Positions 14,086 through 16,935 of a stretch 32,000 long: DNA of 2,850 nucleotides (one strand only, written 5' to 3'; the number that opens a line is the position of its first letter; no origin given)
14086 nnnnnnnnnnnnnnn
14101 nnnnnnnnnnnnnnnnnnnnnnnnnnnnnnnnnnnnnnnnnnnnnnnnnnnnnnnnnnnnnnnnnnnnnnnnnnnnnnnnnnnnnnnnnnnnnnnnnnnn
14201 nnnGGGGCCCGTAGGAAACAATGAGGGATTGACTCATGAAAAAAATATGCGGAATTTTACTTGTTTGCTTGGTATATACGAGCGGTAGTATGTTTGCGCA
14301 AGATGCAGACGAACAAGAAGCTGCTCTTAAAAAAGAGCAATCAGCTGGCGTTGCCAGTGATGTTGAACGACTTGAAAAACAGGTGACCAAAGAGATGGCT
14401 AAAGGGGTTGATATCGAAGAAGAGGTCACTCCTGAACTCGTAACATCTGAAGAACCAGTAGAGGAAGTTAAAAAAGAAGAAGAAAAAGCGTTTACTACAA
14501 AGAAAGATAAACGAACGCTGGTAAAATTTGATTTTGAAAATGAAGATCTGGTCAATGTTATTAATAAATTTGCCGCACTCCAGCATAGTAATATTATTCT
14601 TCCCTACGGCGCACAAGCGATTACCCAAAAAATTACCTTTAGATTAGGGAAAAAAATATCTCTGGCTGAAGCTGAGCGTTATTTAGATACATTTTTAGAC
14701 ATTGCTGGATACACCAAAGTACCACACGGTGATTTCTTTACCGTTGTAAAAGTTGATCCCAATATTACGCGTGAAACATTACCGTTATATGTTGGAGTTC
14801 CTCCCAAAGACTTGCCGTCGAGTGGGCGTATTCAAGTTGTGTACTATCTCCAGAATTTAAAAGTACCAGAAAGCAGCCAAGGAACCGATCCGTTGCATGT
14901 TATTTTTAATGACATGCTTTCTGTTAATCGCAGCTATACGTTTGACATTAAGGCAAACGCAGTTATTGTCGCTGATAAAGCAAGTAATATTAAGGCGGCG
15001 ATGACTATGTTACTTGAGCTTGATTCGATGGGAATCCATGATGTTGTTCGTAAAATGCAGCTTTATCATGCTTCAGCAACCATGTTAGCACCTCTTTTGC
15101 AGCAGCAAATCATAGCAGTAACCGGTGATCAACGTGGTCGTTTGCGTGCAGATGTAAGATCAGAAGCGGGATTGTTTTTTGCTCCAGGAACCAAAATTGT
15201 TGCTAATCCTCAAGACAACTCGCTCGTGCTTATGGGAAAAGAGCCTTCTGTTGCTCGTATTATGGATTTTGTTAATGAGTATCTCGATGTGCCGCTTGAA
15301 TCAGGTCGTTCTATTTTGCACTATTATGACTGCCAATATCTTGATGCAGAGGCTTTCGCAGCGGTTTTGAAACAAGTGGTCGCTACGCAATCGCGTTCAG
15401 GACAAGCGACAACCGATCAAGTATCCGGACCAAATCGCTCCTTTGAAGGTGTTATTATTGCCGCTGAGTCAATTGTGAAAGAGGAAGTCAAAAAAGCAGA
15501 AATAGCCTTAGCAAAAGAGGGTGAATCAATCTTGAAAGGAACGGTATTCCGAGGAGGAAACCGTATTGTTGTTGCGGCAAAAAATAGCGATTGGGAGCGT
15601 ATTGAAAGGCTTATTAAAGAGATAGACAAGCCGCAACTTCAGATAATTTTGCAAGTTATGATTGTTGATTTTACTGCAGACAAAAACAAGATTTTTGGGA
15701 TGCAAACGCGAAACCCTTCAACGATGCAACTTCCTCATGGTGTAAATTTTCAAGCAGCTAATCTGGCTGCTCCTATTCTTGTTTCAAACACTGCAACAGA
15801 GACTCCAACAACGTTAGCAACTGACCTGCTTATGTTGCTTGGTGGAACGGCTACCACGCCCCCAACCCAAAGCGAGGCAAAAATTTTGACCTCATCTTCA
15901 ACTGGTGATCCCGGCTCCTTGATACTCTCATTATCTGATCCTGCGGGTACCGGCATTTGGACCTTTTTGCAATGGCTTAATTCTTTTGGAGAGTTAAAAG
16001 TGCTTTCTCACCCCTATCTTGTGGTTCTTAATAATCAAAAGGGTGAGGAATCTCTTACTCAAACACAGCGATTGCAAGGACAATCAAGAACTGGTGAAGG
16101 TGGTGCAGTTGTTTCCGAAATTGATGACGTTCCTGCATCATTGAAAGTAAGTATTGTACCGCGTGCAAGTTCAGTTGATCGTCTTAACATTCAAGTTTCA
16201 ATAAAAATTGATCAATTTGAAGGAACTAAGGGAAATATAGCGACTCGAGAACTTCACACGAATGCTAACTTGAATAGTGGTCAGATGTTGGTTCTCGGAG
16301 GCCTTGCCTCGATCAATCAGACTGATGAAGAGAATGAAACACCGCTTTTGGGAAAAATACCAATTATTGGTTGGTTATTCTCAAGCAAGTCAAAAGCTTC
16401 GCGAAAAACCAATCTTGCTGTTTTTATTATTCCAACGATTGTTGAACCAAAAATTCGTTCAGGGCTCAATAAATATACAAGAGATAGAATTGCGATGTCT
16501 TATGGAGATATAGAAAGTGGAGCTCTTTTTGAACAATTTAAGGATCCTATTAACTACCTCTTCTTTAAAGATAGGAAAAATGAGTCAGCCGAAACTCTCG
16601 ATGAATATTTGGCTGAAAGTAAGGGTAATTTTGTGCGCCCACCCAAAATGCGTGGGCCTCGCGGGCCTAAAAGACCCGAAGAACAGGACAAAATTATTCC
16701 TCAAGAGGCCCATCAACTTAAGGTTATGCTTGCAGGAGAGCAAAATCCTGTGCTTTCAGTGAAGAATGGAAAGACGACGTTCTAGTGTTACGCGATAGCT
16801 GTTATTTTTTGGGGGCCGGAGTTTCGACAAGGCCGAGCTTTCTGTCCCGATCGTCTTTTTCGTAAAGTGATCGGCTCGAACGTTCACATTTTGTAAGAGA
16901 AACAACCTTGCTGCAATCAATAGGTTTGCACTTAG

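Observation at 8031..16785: Five-gene operon with two full-length GspD-type secretins around a single GspL/PilMN and GspM/PilO pair, with no motor, platform or pilins nearby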

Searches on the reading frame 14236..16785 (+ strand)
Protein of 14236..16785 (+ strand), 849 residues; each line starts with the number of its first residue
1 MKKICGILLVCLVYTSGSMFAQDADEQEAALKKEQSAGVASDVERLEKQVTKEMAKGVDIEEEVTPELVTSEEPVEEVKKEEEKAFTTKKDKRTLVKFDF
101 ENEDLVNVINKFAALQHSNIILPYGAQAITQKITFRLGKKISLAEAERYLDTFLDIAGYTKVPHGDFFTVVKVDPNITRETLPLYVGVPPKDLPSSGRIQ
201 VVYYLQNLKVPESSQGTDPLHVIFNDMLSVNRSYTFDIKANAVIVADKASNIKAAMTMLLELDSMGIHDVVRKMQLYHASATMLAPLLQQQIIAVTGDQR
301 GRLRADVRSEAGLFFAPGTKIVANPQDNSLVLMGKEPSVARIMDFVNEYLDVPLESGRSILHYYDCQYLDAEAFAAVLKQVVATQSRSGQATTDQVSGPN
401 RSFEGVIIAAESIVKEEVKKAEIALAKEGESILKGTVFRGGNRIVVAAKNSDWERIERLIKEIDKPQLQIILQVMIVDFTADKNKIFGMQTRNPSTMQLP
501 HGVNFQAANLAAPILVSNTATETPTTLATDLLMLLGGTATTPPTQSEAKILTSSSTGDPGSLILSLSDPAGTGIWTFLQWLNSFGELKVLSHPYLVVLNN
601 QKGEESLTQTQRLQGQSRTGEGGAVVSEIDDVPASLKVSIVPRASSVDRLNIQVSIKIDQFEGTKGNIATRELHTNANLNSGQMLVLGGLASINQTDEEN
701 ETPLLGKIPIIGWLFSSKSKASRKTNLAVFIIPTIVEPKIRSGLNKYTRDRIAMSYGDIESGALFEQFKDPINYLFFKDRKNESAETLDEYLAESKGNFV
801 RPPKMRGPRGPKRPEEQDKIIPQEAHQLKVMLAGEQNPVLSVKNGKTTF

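Call 3: search_protein_families(library=pfam, proteins=[window:14236-16785:+], max_evalue=0.01)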
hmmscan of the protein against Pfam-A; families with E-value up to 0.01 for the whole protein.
window:14236-16785:+ (849 aa): 3 families
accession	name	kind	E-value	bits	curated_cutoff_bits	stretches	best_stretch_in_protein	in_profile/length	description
PF00263.26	Secretin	-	1.7e-33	116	27.5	1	581-737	2-169/169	Bacterial type II and III secretion system protein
PF03958.22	Secretin_N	-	2.9e-16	59.8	28.2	2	367-469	7-69/69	Bacterial type II/III secretion system short domain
PF21305.2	type_II_gspD_N0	-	0.00021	21.5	27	1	99-166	2-67/71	GspD-like, N0 domain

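Call 4: search_protein_families(library=ncbifam, proteins=[window:14236-16785:+], max_evalue=0.01)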
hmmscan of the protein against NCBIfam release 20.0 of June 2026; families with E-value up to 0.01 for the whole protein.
window:14236-16785:+ (849 aa): 8 families
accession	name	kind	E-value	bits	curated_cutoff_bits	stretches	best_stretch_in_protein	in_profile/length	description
TIGR02517.1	type_II_gspD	equivalog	8.6e-67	225.9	351.35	1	98-739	1-593/600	type II secretion system secretin GspD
TIGR02515.1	IV_pilus_PilQ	subfamily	8.1e-33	114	284.35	1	439-737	141-428/428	type IV pilus secretin PilQ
TIGR02519.1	pilus_MshL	equivalog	2.3e-25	89.2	250.2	2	636-736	190-290/290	pilus (MSHA type) biogenesis protein MshL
TIGR02516.1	type_III_yscC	equivalog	5.3e-21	74.7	238.45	1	442-737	208-462/463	type III secretion system outer membrane ring subunit SctC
NF010083.0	PRK13568.1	equivalog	2.5e-16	59.5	554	1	656-737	337-418/419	DNA uptake porin HofQ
NF011873.0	PRK15346.1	equivalog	1.3e-14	53.8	524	1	666-732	424-489/499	EscC/YscC/HrcC family type III secretion system outer membrane ring protein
NF007851.2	PRK10560.1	exception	3.3e-14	52.5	598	1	588-737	258-410/412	DNA uptake porin HofQ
NF042912.1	Amuc_1098_fam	equivalog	2.8e-11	42.2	750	1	670-738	730-798/805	Amuc_1098 family type IV pilus outer membrane protein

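Call 33: find_homologous_proteins(query=window:14236-16785:+, max_evalue=1e-10)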
Query window:14236-16785:+ (849 aa): 39 proteins with E <= 1e-10 among 8000 candidates.
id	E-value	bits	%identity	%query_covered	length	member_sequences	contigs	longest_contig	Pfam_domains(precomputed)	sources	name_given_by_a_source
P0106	0.0e+0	1869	100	100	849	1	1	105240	PF03958.23,PF00263.27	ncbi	-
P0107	0.0e+0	1579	85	99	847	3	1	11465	PF03958.23,PF00263.27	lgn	-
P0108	0.0e+0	1426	76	100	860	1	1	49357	PF21305.3,PF03958.23,PF00263.27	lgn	-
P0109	0.0e+0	1407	76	99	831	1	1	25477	PF03958.23,PF00263.27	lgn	-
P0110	0.0e+0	1015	56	98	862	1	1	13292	PF03958.23,PF00263.27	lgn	-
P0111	3.8e-288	976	55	93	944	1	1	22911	PF21305.3,PF03958.23,PF00263.27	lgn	-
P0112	3.4e-286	969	57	91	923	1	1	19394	PF21305.3,PF03958.23,PF00263.27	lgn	-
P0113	1.0e-285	968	57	88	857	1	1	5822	PF03958.23,PF00263.27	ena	-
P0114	1.5e-282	957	56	89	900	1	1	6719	PF21305.3,PF03958.23,PF00263.27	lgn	-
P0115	1.5e-281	954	53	97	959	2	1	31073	PF21305.3,PF03958.23,PF00263.27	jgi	-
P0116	2.4e-280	950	58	86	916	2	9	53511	PF21305.3,PF03958.23,PF00263.27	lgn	-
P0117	4.1e-280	949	56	88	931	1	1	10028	PF03958.23,PF00263.27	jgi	jgi:general secretion pathway protein D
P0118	7.4e-280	948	55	89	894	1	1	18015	PF03958.23,PF00263.27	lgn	-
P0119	6.2e-276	935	58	85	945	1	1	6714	PF21305.3,PF03958.23,PF00263.27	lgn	-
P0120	8.3e-274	928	57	89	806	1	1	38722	PF03958.23,PF00263.27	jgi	-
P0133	6.0e-104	367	34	81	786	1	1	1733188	PF03958.23,PF00263.27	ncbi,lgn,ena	-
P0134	1.9e-72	262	29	86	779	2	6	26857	PF21305.3,PF03958.23,PF00263.27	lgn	-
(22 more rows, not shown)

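Call 34: find_encoding_contigs(protein=P0106, flank=10000, max_places=3)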
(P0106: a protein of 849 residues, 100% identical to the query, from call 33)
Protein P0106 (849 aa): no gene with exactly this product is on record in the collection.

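Call 35: list_cluster_members(proteins=[P0106, P0061, P0133, P0018])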
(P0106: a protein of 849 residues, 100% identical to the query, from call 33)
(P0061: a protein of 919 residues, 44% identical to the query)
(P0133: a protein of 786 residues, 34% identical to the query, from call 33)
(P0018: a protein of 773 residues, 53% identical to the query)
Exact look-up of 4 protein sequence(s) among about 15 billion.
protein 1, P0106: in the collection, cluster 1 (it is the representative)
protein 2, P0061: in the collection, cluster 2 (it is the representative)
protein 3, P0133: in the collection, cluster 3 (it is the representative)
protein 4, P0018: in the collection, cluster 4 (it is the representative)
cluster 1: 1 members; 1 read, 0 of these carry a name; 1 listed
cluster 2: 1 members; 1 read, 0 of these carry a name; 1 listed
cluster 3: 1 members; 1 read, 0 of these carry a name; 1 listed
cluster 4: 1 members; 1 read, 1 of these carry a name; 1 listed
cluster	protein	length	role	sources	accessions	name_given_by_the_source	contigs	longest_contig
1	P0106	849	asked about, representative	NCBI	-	-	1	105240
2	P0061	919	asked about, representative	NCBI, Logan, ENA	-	-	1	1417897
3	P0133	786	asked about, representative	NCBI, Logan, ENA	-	-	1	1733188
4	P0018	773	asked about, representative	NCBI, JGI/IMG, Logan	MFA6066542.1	MAG: secretin N-terminal domain-containing protein [Candidatus Babeliaceae bacterium] | general secretion pathway protein D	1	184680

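Call 41: search_solved_structures(query=window:14236-16785:+, max_evalue=0.00001, show_alignments=1)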
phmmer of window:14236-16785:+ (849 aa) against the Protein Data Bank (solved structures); distinct sequences matched with E-value up to 0.00001: 18.
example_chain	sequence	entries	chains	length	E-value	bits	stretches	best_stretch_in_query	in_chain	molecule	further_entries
5zdh_A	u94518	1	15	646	2.4e-20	75.2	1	428-764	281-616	Type II secretion system protein D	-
6i1y_A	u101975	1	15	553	3.7e-20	74.6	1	437-779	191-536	General secretion pathway protein GspD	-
9k8v_A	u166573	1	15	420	1.5e-19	72.6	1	441-780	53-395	General secretion pathway protein D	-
5w68_A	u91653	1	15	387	2.5e-19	71.9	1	427-765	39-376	Putative type II secretion protein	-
5wq9_A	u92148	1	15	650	3.4e-19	71.4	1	442-753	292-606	Type II secretion system protein D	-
5wq8_A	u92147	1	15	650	7.5e-19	70.3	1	442-753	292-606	Type II secretion system protein D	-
6i1x_A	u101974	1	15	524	3.5e-18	68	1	573-751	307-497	Type II secretion system protein D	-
5wq7_A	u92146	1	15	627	2.7e-17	65.1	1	577-751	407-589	Putative type II secretion system protein D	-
5wln_G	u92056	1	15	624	2e-16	62.3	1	581-739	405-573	Type II secretion system protein D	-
6hcg_A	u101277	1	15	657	6e-14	54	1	572-739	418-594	Type II secretion system protein D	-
7ofh_A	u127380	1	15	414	6.3e-13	50.7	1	579-737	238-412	Virion export protein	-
9sh1_A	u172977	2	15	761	2.1e-08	35.7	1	582-736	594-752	Type IV pilus biogenesis and competence protein PilQ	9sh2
6ve2_A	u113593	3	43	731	2.1e-08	35.7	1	585-737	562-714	Fimbrial assembly protein PilQ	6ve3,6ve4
9x0w_A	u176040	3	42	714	2.7e-08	35.4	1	585-737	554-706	Fimbrial assembly protein PilQ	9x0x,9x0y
4av2_A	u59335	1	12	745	2.7e-08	35.3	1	582-736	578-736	TYPE IV PILUS BIOGENESIS AND COMPETENCE PROTEIN PILQ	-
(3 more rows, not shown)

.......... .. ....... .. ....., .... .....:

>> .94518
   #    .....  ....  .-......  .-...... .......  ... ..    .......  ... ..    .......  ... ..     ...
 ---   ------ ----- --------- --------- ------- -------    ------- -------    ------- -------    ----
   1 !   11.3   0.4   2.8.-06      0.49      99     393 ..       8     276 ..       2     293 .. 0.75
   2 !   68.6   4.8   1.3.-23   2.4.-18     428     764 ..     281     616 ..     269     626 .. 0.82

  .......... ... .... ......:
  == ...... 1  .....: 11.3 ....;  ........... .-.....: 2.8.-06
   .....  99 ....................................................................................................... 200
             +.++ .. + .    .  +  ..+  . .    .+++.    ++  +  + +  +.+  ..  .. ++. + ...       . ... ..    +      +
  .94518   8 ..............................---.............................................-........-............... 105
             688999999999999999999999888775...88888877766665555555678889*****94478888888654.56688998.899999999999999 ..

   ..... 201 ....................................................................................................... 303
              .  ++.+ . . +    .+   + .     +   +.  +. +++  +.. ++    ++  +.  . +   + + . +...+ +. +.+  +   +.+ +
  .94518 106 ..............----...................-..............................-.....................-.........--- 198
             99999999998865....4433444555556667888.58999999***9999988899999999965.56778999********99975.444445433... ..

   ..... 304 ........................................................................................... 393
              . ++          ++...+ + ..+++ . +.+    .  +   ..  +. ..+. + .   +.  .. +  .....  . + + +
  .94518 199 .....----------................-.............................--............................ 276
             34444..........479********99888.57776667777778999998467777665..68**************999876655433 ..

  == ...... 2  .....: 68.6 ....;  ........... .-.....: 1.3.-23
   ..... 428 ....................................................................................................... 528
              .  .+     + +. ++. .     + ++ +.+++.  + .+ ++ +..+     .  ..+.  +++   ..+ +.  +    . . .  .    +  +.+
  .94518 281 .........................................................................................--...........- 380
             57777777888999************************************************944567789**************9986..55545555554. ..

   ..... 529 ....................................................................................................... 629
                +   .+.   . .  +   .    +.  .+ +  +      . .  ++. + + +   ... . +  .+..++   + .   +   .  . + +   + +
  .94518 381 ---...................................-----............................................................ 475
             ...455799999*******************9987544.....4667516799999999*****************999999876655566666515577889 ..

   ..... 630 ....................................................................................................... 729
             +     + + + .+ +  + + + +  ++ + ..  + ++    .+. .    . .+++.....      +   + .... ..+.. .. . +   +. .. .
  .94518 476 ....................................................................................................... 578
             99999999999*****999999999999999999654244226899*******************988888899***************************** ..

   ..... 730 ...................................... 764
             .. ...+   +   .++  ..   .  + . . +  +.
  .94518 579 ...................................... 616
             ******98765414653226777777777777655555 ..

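Call 58: predict_structure(alignment_id=A3)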
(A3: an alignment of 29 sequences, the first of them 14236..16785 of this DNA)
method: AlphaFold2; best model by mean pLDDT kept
length: 849 residues; sequences in the alignment: 29
mean_pLDDT: 66.2   pTM: 0.40
mean pLDDT of the five models: 66.2, 63.2, 63.0, 58.8, 56.9
residues with pLDDT >= 90: 15; 70-90: 410; 50-70: 194; < 50: 230
segments of 3 or more residues with pLDDT < 50: 17-42, 44-47, 49-90, 295-313, 386-400, 426-434, 505-525, 535-565, 567-569, 774-776, 778-788, 795-801, 803-806, 808-819, 839-849
pLDDT, mean of each block of 10 residues (from residue 1): 63 56 40 34 46 39 32 32 38 69 86 83 81 80 82 84 83 73 83 85 80 71 84 82 87 86 64 84 78 49 40 61 84 82 84 71 83 84 53 40 72 58 49 49 82 87 85 87 66 58 50 38 49 48 38 39 48 69 80 88 88 78 75 88 86 88 77 83 75 70 66 67 78 80 59 65 54 48 47 45 46 46 65 56 37
secondary structure, 60 per line:
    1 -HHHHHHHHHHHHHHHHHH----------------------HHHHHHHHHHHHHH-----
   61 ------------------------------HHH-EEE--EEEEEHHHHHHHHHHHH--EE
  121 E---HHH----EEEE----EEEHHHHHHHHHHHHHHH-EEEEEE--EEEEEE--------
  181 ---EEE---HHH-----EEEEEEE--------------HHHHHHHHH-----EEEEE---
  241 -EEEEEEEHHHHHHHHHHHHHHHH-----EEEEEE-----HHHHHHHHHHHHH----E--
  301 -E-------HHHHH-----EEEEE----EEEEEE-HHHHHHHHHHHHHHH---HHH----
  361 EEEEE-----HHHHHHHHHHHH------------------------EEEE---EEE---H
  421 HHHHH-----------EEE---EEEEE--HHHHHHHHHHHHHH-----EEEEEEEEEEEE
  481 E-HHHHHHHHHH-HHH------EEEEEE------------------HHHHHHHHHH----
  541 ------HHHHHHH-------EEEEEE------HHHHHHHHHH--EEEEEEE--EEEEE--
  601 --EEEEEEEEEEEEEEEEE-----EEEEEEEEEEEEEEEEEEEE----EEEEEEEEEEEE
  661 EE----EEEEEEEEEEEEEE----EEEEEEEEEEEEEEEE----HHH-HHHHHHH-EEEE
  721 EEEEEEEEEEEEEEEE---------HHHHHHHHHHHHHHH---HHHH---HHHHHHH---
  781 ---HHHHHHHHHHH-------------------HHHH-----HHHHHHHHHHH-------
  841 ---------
elements in order (helices of 4 or more, strands of 3 or more residues): H2-19 H42-55 E95-97 E100-104 H105-116 E119-121 E132-135 E140-142 H143-157 E159-164 E167-172 E184-186 E198-204 H219-227 E233-237 E242-248 H249-264 E270-275 H281-293 H310-314 E320-324 E329-334 H336-350 E361-365 H371-382 E407-410 E414-416 H420-425 E437-439 E443-447 H450-463 E469-481 H483-492 E503-508 H527-536 H547-553 E561-566 H573-582 E585-591 E594-598 E603-619 E625-644 E649-662 E667-680 E685-700 H709-715 E717-736 H746-760 H764-767 H771-777 H784-794 H814-817 H823-833

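Call 62: fold_search(model_id=the predicted structure, library=pdb)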
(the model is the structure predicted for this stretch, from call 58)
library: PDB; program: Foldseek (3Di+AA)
matches with E <= 10: 845; with E <= 0.001: 54
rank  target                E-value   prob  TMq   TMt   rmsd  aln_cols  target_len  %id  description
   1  6hcg_A                6.0e-27  1.00  0.20  0.28  32.0       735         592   17  Klebsiella pneumoniae type II secretion system outer membrane complex. PulD, PulS and PulC HR domain. (released 2019-11-27)
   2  6i1y_A                2.4e-22  1.00  0.21  0.34  27.6       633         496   20  Vibrio vulnificus EpsD (released 2019-04-10)
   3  5wq8_A                5.3e-22  1.00  0.21  0.34  29.3       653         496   17  CryoEM structure of type II secretion system secretin GspD in Vibrio cholerae (released 2016-12-28)
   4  5wq9_A                8.6e-22  1.00  0.22  0.36  29.4       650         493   16  CryoEM structure of type II secretion system secretin GspD G453A mutant in Vibrio cholerae (released 2016-12-28)
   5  5zdh_A                9.1e-22  1.00  0.21  0.33  27.2       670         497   17  CryoEM structure of ETEC Pilotin-Secretin AspS-GspD complex (released 2018-04-18)
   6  5wq7_A                1.8e-21  1.00  0.20  0.35  28.3       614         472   17  CryoEM structure of type II secretion system secretin GspD in E.coli K12 (released 2016-12-28)
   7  6i1x_A                5.1e-21  1.00  0.21  0.34  25.5       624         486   18  Aeromonas hydrophila ExeD (released 2019-04-10)
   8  7ah9_5O               1.3e-19  1.00  0.19  0.30  28.6       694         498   12  Substrate-engaged type 3 secretion system needle complex from Salmonella enterica typhimurium - SpaR state 1 (released 2021-03-17)
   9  7ah9_5J               2.8e-19  1.00  0.17  0.27  28.7       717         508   14  Substrate-engaged type 3 secretion system needle complex from Salmonella enterica typhimurium - SpaR state 1 (released 2021-03-17)
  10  6q14_A                3.1e-19  1.00  0.20  0.33  26.5       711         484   12  Structure of the Salmonella SPI-1 injectisome NC-base (released 2019-10-23)
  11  7ah9_5D               4.8e-19  1.00  0.19  0.30  28.4       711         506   13  Substrate-engaged type 3 secretion system needle complex from Salmonella enterica typhimurium - SpaR state 1 (released 2021-03-17)
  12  6q15_B                6.3e-19  1.00  0.18  0.28  28.5       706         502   12  Structure of the Salmonella SPI-1 injectisome needle complex (released 2019-10-23)
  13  6q14_B                9.2e-19  1.00  0.20  0.32  26.3       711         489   12  Structure of the Salmonella SPI-1 injectisome NC-base (released 2019-10-23)
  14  7ah9_5N               1.1e-18  1.00  0.19  0.30  29.6       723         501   13  Substrate-engaged type 3 secretion system needle complex from Salmonella enterica typhimurium - SpaR state 1 (released 2021-03-17)
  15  7ah9_5G               1.7e-18  1.00  0.18  0.28  28.6       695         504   12  Substrate-engaged type 3 secretion system needle complex from Salmonella enterica typhimurium - SpaR state 1 (released 2021-03-17)
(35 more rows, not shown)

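Call 65: find_encoding_contigs(protein=P0134, flank=10000, max_places=2)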
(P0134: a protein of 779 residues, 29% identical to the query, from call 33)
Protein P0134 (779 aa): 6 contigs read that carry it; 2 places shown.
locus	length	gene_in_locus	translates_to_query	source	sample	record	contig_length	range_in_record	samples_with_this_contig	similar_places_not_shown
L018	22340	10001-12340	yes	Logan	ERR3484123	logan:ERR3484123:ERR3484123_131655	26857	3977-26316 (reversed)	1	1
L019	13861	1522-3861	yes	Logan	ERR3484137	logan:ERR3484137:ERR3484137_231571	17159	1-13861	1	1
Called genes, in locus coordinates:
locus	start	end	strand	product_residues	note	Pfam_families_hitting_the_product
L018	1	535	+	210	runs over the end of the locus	PF02405:MlaE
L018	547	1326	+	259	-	PF00005:ABC_tran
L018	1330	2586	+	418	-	PF00072:Response_reg, PF00158:Sigma54_activat, PF14532:Sigma54_activ_2, PF25601:AAA_lid_14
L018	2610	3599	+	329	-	PF00493:MCM, PF20030:bpMoxR, PF05496:RuvB_N (weak), PF00004:AAA (weak), PF07726:AAA_3, PF07728:AAA_5, PF17863:AAA_lid_2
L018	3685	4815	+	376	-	PF11356:T2SSC (weak)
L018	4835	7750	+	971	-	PF21305:type_II_gspD_N0, PF03958:Secretin_N, PF00263:Secretin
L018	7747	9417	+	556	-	PF11104:PilM_2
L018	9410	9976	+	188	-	-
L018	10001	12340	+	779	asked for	PF21305:type_II_gspD_N0 (weak), PF03958:Secretin_N (weak), PF00263:Secretin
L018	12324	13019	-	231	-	PF18306:LDcluster4, PF03641:Lysine_decarbox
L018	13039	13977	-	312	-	PF01791:DeoC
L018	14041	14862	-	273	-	PF01678:DAP_epimerase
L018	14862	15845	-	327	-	PF00291:PALP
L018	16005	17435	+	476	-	PF00749:tRNA-synt_1c, PF19269:Anticodon_2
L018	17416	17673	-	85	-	-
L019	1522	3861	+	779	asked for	PF21305:type_II_gspD_N0 (weak), PF03958:Secretin_N (weak), PF00263:Secretin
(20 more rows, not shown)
